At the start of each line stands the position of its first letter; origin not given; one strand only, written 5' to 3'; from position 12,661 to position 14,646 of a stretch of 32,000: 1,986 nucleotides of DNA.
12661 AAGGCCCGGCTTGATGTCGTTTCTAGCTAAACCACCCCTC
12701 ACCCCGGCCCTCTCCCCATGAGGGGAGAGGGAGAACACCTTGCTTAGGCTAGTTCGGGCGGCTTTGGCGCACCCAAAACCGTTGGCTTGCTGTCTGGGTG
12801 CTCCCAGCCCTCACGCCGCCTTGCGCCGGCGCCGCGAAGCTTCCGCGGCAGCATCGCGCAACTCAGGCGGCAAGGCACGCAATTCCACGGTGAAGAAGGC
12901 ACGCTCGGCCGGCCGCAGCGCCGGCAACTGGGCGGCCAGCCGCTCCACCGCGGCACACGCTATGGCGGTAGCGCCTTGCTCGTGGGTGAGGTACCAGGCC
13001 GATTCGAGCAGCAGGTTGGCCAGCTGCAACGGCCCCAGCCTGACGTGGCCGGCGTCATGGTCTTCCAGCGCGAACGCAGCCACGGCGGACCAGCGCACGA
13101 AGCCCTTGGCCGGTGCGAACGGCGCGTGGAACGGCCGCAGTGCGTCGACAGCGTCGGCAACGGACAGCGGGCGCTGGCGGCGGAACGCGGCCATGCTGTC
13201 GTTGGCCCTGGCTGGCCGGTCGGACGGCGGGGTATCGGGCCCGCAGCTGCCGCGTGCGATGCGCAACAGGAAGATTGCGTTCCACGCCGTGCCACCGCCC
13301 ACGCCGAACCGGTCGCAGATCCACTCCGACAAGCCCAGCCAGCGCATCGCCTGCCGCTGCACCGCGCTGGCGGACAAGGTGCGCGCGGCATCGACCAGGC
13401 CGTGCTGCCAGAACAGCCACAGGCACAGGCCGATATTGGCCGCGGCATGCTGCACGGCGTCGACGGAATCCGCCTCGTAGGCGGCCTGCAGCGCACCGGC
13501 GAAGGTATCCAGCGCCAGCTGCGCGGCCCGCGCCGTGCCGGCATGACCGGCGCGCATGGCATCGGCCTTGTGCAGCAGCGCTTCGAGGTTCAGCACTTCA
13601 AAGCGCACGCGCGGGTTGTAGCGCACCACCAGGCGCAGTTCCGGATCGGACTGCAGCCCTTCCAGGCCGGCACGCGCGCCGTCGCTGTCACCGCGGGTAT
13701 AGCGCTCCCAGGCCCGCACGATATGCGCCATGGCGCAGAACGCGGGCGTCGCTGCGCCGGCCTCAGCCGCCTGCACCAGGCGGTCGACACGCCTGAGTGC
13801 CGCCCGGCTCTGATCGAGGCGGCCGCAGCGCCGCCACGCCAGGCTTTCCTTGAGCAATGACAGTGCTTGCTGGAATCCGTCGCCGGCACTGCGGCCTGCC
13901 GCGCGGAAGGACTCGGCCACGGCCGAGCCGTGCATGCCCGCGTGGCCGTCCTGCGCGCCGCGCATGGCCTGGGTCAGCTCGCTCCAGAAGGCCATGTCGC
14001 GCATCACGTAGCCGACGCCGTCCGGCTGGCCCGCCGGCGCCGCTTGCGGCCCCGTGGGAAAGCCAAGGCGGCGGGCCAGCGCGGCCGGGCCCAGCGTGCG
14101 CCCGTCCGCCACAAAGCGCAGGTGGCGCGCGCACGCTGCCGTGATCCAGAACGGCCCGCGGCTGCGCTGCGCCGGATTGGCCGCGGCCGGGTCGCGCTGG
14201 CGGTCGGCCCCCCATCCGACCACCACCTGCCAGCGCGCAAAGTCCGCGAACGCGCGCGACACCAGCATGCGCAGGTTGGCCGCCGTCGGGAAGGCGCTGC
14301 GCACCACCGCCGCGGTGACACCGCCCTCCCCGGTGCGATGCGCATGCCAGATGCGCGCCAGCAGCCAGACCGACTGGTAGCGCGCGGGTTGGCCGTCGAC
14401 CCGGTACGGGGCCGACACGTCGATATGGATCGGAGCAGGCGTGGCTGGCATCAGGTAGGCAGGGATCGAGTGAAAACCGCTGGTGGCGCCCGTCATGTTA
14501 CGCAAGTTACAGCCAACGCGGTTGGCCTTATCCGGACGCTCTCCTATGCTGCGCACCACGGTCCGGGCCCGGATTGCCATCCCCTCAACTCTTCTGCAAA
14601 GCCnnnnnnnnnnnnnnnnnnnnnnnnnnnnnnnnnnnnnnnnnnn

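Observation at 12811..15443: Class D beta-lactamase divergently paired with a ~560-aa orphan regulator-like protein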

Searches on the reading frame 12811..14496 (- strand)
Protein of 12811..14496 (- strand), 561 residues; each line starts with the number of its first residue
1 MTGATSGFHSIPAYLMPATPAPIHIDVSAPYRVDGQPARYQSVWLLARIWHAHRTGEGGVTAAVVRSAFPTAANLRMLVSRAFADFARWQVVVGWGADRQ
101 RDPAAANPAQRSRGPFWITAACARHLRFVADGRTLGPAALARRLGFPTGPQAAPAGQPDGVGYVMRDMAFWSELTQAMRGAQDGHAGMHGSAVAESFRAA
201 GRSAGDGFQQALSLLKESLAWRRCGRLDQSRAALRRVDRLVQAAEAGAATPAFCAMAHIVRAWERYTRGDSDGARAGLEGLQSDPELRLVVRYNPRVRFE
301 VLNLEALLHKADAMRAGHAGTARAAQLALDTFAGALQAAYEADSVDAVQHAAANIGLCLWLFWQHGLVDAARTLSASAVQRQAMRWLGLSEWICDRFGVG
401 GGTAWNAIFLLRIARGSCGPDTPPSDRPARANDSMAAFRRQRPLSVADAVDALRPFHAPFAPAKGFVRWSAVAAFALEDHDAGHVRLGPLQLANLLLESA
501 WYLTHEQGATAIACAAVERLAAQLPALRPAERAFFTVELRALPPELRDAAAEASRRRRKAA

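Call 3: search_protein_families(library=pfam, proteins=[window:12811-14496:-], max_evalue=1)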
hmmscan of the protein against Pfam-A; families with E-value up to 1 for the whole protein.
window:12811-14496:- (561 aa): 0 families

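Call 4: search_protein_families(library=ncbifam, proteins=[window:12811-14496:-], max_evalue=1)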
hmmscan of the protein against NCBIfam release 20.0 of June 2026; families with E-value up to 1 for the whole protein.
window:12811-14496:- (561 aa): 0 families

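Call 9: find_homologous_proteins(query=window:12811-14496:-, max_evalue=0.001)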
Query window:12811-14496:- (561 aa): 136 proteins with E <= 0.001 among 8000 candidates; the best 120 are listed.
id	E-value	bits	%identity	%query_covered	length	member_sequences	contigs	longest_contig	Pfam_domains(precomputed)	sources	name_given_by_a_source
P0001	0.0e+0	1238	100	100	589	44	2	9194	-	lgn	-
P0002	0.0e+0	1067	90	95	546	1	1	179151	-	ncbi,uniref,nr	ncbi:hypothetical protein [Cupriavidus lacunae]|uniref:Uncharacterized protein n=1 Tax=Cupriavidus l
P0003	0.0e+0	1016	86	95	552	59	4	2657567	-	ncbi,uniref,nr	ncbi:conserved hypothetical protein [Cupriavidus taiwanensis]|uniref:Uncharacterized protein n=2 Tax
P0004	5.5e-298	1007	86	94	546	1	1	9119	-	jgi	jgi:hypothetical protein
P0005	8.7e-291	983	84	97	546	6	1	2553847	-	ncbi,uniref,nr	ncbi:hypothetical protein [Cupriavidus taiwanensis]|uniref:hypothetical protein n=1 Tax=Cupriavidus 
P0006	1.6e-289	979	82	97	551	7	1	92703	-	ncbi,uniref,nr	ncbi:hypothetical protein QO239_16770 [Cupriavidus taiwanensis]|uniref:hypothetical protein n=1 Tax=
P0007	7.0e-278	941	81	96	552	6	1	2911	-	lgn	-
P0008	5.1e-277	938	81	94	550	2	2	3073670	-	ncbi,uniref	ncbi:hypothetical protein PO002_02660 [Cupriavidus necator]|uniref:hypothetical protein n=1 Tax=Cupr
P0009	3.3e-276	935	80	97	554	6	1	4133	-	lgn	-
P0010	1.5e-272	923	79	95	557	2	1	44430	-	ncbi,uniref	ncbi:hypothetical protein [Cupriavidus necator]|uniref:hypothetical protein n=1 Tax=Cupriavidus neca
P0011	9.6e-262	888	78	95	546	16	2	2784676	-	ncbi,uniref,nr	ncbi:hypothetical protein Tamer19_10360 [Cupriavidus sp. TA19]|uniref:hypothetical protein n=1 Tax=u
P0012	6.3e-228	776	70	94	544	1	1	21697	-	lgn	-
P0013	1.5e-227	775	69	96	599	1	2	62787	-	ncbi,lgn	-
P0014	4.3e-214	730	67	97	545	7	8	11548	-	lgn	-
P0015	5.2e-213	727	68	95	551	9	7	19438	-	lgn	-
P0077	9.4e-145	501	50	95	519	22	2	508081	-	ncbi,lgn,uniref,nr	ncbi:hypothetical protein [Chromobacterium violaceum]|uniref:Uncharacterized protein n=1 Tax=Chromob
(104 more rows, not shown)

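Call 14: find_related_loci(query=A1, collection=genome_contigs, flank=4000)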
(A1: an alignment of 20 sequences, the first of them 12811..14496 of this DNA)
Query A1 (561 aa) in genome_contigs; peptide patterns used: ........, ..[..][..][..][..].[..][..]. (x = any residue, [..] = any of these).
148 stretches matched a pattern; 103 encode a relative of the query (tblastn E <= 1e-3); the best 80 are kept; 80 distinct loci.
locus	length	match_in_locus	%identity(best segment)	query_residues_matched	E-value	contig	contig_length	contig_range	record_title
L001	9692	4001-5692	95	1-561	0e+0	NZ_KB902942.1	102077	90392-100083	Cupriavidus sp. UYPR2.512 A3A5DRAFT_scaffold_18.19, whole genome shotgun sequence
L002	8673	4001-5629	89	4-546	0e+0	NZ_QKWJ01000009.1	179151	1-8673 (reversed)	Cupriavidus lacunae strain S23 Cupriavidus_S23_9, whole genome shotgun sequence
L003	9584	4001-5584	87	16-544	0e+0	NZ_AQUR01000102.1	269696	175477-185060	Cupriavidus neocaledonicus strain STM6070 A3AGDRAFT_scaffold_5.6_C, whole genome shotgun sequence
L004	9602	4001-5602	86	11-544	0e+0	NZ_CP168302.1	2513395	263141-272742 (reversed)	Cupriavidus nantongensis strain HB4B5 chromosome 1, complete sequence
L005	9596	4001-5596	85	13-544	0e+0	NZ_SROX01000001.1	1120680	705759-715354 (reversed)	Cupriavidus necator strain SHC 2-3 NODE_1_length_1120680_cov_82.090145, whole genome shotgun sequence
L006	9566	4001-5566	86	23-544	0e+0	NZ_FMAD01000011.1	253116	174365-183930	Cupriavidus alkaliphilus strain ASC-732, whole genome shotgun sequence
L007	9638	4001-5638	80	10-546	0e+0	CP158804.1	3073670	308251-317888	Ralstonia pickettii strain RAL3 chromosome 2, complete sequence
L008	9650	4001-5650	80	10-552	0e+0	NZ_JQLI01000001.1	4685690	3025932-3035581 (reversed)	Cupriavidus necator A5-1 K307DRAFT_scf7180000000052_quiver.1_C, whole genome shotgun sequence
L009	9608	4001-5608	79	16-552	0e+0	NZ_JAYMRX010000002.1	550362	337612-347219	Cupriavidus oxalaticus strain JPY540 NODE_2_length_550362_cov_64.759506, whole genome shotgun sequence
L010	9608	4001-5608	79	12-546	0e+0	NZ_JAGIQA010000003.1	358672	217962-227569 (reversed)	Cupriavidus consociatus strain LEh25 NODE_3_length_358672_cov_76.176466, whole genome shotgun sequence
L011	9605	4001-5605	80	23-552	0e+0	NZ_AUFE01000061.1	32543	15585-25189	Cupriavidus sp. amp6 K309DRAFT_scaffold00060.60_C, whole genome shotgun sequence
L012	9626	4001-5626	79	14-546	0e+0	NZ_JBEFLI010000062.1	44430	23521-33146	Cupriavidus necator strain EM36 NODE_62_length_44430_cov_18.3559, whole genome shotgun sequence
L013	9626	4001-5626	67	16-561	0e+0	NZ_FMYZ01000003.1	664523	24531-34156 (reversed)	Cupriavidus sp. YR651, whole genome shotgun sequence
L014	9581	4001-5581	66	23-546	0e+0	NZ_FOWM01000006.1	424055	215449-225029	Cupriavidus sp. OV096, whole genome shotgun sequence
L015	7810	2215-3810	65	16-546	0e+0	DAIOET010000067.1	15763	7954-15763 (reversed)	MAG TPA_asm: Cupriavidus sp. isolate CTOTU9896 NODE_986_length_15763_cov_11.448498, whole genome shotgun sequence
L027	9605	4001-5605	58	25-555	0e+0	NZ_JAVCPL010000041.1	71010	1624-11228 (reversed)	Cupriavidus ulmosensis strain CV2 NODE_41_length_71010_cov_14.109095, whole genome shotgun sequence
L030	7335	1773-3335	56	16-545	1e-177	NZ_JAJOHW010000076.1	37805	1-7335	Chromobacterium aquaticum strain DSM 19852 contig_0000076, whole genome shotgun sequence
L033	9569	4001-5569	56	12-545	2e-173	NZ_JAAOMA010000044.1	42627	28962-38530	Chromobacterium fluminis strain HSC-31F16 NODE_44_length_42627_cov_13.011224, whole genome shotgun sequence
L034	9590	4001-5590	55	5-545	4e-173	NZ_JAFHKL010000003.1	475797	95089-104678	Chromobacterium alkanivorans strain IITR-71 1.16578-assembly_contig_3, whole genome shotgun sequence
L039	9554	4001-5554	50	15-543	2e-160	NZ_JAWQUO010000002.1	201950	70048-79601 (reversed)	Iodobacter sp. CM08 contig2, whole genome shotgun sequence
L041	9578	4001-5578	53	16-550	2e-158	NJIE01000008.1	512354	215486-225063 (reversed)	Xenophilus sp. AP218F Contig_8, whole genome shotgun sequence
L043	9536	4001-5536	51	17-543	7e-153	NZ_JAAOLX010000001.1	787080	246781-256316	Iodobacter violaceini strain HSC-16F04 NODE_1_length_787080_cov_34.484573, whole genome shotgun sequence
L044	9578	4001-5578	50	10-550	2e-152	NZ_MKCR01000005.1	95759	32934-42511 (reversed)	Chromobacterium amazonense strain DSM 26508 Camzn_DSM26508.13, whole genome shotgun sequence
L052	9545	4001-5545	50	23-550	2e-145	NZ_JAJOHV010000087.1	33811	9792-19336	Chromobacterium piscinae strain DSM 23278 contig_0000087, whole genome shotgun sequence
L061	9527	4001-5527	51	23-546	5e-143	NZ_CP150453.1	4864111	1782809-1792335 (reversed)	Chromobacterium sp. CV08 chromosome, complete genome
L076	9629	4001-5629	43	25-561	2e-121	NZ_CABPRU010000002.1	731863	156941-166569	Pandoraea terrigena strain LMG 31013, whole genome shotgun sequence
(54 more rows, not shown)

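Call 16: search_solved_structures(query=A1, max_evalue=10)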
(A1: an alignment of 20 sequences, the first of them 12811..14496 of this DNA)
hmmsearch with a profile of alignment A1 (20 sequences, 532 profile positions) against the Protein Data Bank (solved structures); distinct sequences matched with E-value up to 10: 0.

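Call 18: search_dna_similar(query=window:12811-14496:-, collection=plasmids, mode=protein, max_rows=40, rows=spread)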
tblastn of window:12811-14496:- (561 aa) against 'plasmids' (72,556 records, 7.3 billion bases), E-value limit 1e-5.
Records with a match: 4; places in all: 4; records where one place covers at least 80% of the query: 4.
Best place of each record, by identity: 60-80% 2; <60% 2.
By first word of the organism name: Cupriavidus 2; Ralstonia 2.
By predicted mobility (MOB-suite, as given by PLSDB): non-mobilizable 3; mobilizable 1.
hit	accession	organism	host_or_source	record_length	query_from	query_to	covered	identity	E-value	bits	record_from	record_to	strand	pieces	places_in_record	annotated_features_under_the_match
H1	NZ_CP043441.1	Cupriavidus campinensis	cell culture,soil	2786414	17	546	94%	66.2%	0e+0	609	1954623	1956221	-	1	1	none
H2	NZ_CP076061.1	Cupriavidus sp. EM10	Pure-cultured cell,sewage water sludge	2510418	23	546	93%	64.0%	2e-177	563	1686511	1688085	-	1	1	none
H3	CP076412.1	Ralstonia wenshanensis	soil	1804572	11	542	95%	34.2%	7e-54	204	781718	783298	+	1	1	hypothetical protein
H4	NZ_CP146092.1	Ralstonia sp. RRA.1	-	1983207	15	502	87%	34.1%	9e-56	210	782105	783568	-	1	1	none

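Call 19: predict_structure(alignment_id=A1)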
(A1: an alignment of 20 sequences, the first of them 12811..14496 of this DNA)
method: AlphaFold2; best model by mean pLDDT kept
length: 561 residues; sequences in the alignment: 20
mean_pLDDT: 82.8   pTM: 0.64
mean pLDDT of the five models: 82.8, 82.3, 80.9, 79.3, 78.7
residues with pLDDT >= 90: 227; 70-90: 248; 50-70: 40; < 50: 46
segments of 3 or more residues with pLDDT < 50: 1-17, 150-160, 185-188, 418-431
pLDDT, mean of each block of 10 residues (from residue 1): 38 48 92 93 95 89 85 79 92 89 80 89 94 91 74 43 64 81 54 84 84 88 79 87 69 88 88 94 90 91 96 84 95 94 85 94 89 89 90 72 79 72 42 79 88 75 80 90 83 95 95 97 91 90 92 93 86
secondary structure, 60 per line:
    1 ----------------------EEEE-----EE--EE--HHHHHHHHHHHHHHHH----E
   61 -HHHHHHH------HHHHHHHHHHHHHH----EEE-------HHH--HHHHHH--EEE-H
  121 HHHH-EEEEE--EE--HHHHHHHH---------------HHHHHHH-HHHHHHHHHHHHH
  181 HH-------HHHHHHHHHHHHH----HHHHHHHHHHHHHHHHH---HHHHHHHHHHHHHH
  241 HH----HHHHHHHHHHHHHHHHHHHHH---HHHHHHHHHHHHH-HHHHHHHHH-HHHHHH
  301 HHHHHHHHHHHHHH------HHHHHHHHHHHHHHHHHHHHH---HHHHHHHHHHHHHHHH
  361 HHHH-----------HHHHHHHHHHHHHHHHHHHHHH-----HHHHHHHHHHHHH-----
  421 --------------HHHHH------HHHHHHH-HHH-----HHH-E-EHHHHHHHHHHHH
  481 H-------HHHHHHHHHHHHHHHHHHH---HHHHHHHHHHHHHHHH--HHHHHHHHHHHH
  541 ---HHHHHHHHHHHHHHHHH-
elements in order: E23-26 H40-55 H62-68 H75-88 E93-95 H108-113 E116-118 H120-124 E126-130 H137-144 H160-166 H168-182 H190-202 H207-223 H227-242 H247-267 H271-283 H285-293 H295-314 H321-341 H345-364 H376-397 H403-415 H435-439 H446-452 H469-481 H489-507 H511-526 H529-540 H544-560

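Call 20: get_annotated_region(hit=H3, flank=4000)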
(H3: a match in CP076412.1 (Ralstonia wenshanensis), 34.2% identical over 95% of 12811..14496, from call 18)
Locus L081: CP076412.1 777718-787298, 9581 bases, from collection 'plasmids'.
description: Ralstonia wenshanensis strain 56D2 plasmid p56D2, complete sequence
organism: Ralstonia wenshanensis (NCBI taxid 2842456)
taxonomy: Bacteria; Pseudomonadota; Betaproteobacteria; Burkholderiales; Burkholderiaceae; Ralstonia; Ralstonia wenshanensis
host: -; source: soil; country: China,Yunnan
typing (MOB-suite, as given by PLSDB): non-mobilizable
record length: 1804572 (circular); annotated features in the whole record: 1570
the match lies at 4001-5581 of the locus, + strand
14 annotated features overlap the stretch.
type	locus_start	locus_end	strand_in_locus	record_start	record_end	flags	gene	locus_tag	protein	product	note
CDS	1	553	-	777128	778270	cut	-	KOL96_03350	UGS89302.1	beta-lactamase family protein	-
CDS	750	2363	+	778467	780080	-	-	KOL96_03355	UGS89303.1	glucan biosynthesis protein D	-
CDS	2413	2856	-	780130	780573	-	-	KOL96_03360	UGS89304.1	hypothetical protein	-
CDS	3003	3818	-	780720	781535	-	blaOXA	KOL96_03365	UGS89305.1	OXA-60 family carbapenem-hydrolyzing class D beta-lactamase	-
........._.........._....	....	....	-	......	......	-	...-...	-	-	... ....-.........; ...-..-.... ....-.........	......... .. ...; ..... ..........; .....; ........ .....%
predicted_resistance_gene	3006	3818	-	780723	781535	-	blaOXA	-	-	OXA-60 family carbapenem-hydrolyzing class D beta-lactamase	predicted by amrfinderplus; class BETA-LACTAM; identity 95.57%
CDS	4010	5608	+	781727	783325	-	-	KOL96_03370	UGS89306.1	hypothetical protein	-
CDS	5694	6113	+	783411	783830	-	-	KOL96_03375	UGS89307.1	MarR family transcriptional regulator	-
CDS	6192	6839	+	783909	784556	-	pcp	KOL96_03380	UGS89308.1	pyroglutamyl-peptidase I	-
CDS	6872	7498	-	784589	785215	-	-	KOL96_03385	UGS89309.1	NAD(P)H-dependent oxidoreductase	-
CDS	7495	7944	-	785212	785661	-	-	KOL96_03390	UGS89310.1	GNAT family N-acetyltransferase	-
CDS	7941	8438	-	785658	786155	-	-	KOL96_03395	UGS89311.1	carboxymuconolactone decarboxylase family protein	-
CDS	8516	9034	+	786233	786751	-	-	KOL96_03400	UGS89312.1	MarR family transcriptional regulator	-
CDS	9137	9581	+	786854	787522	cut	-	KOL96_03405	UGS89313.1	PadR family transcriptional regulator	-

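Call 21: get_annotated_region(hit=H4, flank=4000)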
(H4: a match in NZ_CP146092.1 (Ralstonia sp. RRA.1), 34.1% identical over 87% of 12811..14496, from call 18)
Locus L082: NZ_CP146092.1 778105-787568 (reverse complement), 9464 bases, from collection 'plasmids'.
description: Ralstonia sp. RRA.1 plasmid unnamed1, complete sequence
organism: Ralstonia sp. RRA.1 (NCBI taxid 3122075)
taxonomy: Bacteria; Pseudomonadota; Betaproteobacteria; Burkholderiales; Burkholderiaceae; Ralstonia; Ralstonia sp. RRA.1
host: -; source: -; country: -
typing (MOB-suite, as given by PLSDB): non-mobilizable
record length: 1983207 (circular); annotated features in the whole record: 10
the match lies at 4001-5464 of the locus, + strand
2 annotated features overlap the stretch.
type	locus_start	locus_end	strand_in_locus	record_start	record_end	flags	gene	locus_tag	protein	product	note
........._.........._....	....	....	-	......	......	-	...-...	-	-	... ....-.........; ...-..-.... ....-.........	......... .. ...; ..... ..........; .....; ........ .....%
predicted_resistance_gene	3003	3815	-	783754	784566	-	blaOXA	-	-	OXA-60 family carbapenem-hydrolyzing class D beta-lactamase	predicted by amrfinderplus; class BETA-LACTAM; identity 97.79%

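Call 24: fold_search(model_id=the predicted structure, library=pdb)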
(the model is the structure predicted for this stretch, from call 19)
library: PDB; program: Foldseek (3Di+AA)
matches with E <= 10: 1116; with E <= 0.001: 7
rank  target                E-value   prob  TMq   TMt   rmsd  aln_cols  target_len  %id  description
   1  5a7d_D                1.7e-04  1.00  0.27  0.41  13.3       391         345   13  Tetrameric assembly of LGN with Inscuteable (released 2016-08-03)
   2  5a7d_H                1.7e-04  1.00  0.27  0.40  13.1       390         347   14  Tetrameric assembly of LGN with Inscuteable (released 2016-08-03)
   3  5a7d_G                3.0e-04  1.00  0.27  0.39  13.0       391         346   14  Tetrameric assembly of LGN with Inscuteable (released 2016-08-03)
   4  4a1s_B                5.6e-04  1.00  0.29  0.43  12.8       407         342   13  Crystallographic structure of the Pins:Insc complex (released 2012-03-28)
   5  5a7d_B                7.2e-04  1.00  0.28  0.40  13.2       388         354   14  Tetrameric assembly of LGN with Inscuteable (released 2016-08-03)
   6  4a1s_A                8.9e-04  1.00  0.29  0.43  12.9       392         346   14  Crystallographic structure of the Pins:Insc complex (released 2012-03-28)
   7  6hc2_E                9.7e-04  1.00  0.30  0.42  12.8       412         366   14  Crystal structure of NuMA/LGN hetero-hexamers (released 2019-05-29)
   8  4wng_A                1.0e-03  1.00  0.32  0.48  11.4       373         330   13  Crystal structure of the TPR domain of LGN in complex with Frmpd4/Preso1 at 2.1 Angstrom resolution (released 2015-09-16)
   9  3sf4_B                1.2e-03  1.00  0.27  0.40  12.2       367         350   13  Crystal structure of the complex between the conserved cell polarity proteins Inscuteable and LGN (released 2011-11-23)
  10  5a7d_C                1.3e-03  1.00  0.29  0.42  10.7       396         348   12  Tetrameric assembly of LGN with Inscuteable (released 2016-08-03)
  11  4wnd_A                1.4e-03  1.00  0.36  0.55  10.2       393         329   11  Crystal structure of the TPR domain of LGN in complex with Frmpd4/Preso1 at 1.5 Angstrom resolution (released 2015-09-16)
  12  5a7d_E                1.4e-03  1.00  0.27  0.40  12.5       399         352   15  Tetrameric assembly of LGN with Inscuteable (released 2016-08-03)
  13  6hc2_C                1.5e-03  1.00  0.30  0.43  12.6       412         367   13  Crystal structure of NuMA/LGN hetero-hexamers (released 2019-05-29)
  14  6hc2_S                1.9e-03  1.00  0.29  0.42  12.2       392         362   14  Crystal structure of NuMA/LGN hetero-hexamers (released 2019-05-29)
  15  3sf4_A                2.0e-03  1.00  0.29  0.42  12.8       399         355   13  Crystal structure of the complex between the conserved cell polarity proteins Inscuteable and LGN (released 2011-11-23)
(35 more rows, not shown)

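Call 26: search_protein_representatives(alignment_id=A1)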
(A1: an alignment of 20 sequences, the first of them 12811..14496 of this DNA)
Query: 20 sequences, 532 profile positions. Proteins with E-value up to 0.001 (for the whole library): 100; up to 1e-10: 70; up to 1e-30: 45. The best 100 are listed.
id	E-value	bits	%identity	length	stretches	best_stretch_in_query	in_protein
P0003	1.5e-243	825.7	-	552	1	4-531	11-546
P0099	8.6e-239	809.9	-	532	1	1-531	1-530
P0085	1.1e-233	793.1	-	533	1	5-530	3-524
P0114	2.5e-228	775.4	-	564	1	7-531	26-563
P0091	3.5e-210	715.5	-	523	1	5-522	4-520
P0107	1.4e-175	601.3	-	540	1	7-526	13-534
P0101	1.6e-175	601.2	-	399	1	147-530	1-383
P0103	1.8e-174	597.7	-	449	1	1-408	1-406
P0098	1.3e-169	581.6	-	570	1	4-408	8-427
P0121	1.8e-124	432.6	-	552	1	6-522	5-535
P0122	1.1e-121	423.5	-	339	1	4-332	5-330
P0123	1.7e-121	422.8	-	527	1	5-524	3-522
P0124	7.0e-118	410.9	-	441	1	5-303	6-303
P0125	2.7e-115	402.4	-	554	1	5-527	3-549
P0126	2.1e-114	399.4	-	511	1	7-525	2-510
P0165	3.8e-19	85.1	-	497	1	88-400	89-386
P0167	1.6e-17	79.7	-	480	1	93-400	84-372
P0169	7.6e-17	77.5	-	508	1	94-400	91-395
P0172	1.6e-14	69.8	-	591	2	192-402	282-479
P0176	2.5e-12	62.6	-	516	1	27-400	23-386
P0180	7.8e-11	57.6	-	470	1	182-400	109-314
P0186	2.8e-09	52.5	-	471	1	121-399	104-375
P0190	7.4e-08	47.8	-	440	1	118-424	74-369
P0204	7.3e-05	37.9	-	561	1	193-478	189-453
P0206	1.8e-04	36.7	-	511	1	165-480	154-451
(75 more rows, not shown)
